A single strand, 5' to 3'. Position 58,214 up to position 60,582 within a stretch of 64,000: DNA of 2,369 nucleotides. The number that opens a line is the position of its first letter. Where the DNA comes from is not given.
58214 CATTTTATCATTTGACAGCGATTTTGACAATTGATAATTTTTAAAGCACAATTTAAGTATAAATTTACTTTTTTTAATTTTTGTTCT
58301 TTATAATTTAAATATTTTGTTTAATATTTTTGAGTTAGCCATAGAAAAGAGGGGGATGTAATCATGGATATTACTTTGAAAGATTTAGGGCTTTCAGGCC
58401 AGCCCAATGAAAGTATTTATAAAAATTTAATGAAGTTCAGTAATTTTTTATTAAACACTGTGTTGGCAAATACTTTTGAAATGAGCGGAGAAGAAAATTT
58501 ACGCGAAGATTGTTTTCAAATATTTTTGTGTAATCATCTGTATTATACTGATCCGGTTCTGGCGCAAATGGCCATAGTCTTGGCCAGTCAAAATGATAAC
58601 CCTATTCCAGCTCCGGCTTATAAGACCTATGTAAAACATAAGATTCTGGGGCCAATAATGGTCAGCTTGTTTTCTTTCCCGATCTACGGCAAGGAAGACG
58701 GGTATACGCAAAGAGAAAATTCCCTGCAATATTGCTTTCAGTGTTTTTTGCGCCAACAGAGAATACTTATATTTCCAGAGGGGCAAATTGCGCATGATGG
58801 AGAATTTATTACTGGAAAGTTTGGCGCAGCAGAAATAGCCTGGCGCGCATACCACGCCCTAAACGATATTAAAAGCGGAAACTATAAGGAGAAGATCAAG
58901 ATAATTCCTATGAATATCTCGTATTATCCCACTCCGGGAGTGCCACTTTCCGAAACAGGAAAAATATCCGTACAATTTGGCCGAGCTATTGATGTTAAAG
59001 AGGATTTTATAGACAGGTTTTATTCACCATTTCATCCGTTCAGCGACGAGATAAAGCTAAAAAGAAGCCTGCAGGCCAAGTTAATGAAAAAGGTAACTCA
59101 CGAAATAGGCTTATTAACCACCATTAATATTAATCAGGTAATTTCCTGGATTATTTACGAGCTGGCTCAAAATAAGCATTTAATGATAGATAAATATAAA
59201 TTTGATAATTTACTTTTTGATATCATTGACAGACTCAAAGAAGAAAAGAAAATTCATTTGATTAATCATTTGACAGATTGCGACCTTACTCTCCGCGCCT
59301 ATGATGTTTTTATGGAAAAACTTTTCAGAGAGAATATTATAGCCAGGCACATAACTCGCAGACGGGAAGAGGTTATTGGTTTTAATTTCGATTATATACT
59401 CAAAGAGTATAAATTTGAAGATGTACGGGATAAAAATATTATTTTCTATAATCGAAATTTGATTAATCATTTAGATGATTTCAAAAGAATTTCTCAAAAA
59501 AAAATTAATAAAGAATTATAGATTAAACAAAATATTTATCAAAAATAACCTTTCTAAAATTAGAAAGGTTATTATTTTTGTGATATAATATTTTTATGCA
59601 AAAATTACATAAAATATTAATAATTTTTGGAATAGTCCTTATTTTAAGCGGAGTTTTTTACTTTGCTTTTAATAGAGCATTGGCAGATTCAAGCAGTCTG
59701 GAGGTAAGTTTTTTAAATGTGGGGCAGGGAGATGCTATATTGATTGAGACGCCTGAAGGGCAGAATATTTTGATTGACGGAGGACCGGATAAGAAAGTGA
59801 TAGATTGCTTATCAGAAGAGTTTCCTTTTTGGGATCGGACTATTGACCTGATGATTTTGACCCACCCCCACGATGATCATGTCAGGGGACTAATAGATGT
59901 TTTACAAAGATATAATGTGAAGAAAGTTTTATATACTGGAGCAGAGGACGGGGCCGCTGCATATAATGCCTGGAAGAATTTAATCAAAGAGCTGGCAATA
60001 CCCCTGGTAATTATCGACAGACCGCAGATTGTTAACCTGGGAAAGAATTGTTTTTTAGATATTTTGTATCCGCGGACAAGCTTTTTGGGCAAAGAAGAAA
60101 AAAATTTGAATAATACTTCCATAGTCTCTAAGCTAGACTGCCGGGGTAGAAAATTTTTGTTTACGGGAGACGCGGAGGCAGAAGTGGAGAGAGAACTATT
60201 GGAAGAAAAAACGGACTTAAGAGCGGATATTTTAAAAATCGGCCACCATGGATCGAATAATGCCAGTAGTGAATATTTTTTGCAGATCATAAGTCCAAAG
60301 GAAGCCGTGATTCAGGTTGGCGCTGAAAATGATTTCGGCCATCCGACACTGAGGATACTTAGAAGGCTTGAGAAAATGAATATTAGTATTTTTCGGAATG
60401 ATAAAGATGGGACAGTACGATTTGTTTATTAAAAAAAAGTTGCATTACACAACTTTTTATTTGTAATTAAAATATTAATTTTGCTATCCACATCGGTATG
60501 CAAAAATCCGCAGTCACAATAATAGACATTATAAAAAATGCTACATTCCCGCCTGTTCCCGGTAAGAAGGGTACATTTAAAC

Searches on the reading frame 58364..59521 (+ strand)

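Call 49: search_protein_families(library=pfam, proteins=[window:58364-59521:+], max_evalue=0.00001)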
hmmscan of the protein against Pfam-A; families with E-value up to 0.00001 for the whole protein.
window:58364-59521:+ (385 aa): 1 family
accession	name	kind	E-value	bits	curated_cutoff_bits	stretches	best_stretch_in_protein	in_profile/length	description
PF01553.26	Acyltransferase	-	1.1e-14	54.8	23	1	39-186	3-132/132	Acyltransferase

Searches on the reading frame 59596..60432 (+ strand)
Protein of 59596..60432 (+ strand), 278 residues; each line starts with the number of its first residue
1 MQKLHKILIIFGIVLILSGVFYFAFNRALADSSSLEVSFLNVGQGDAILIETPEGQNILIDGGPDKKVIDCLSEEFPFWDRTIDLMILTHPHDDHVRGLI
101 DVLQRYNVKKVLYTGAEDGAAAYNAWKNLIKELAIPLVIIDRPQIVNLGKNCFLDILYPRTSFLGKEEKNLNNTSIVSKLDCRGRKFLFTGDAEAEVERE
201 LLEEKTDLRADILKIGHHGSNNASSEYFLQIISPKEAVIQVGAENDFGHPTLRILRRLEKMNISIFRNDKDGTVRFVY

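Call 49: search_protein_families(library=pfam, proteins=[window:59596-60432:+], max_evalue=0.00001)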
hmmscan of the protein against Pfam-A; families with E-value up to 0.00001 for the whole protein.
window:59596-60432:+ (278 aa): 3 families
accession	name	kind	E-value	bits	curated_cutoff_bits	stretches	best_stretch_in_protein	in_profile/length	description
PF00753.33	Lactamase_B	-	9e-18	65.4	22.7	1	41-240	2-193/196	Metallo-beta-lactamase superfamily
PF25281.1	MBL_MAP1B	-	2.1e-06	27.4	37.6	1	42-130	28-110/279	MAP1B MBL-like domain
PF12706.13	Lactamase_B_2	-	8.7e-06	25.9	27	0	57-194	2-144/200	Beta-lactamase superfamily domain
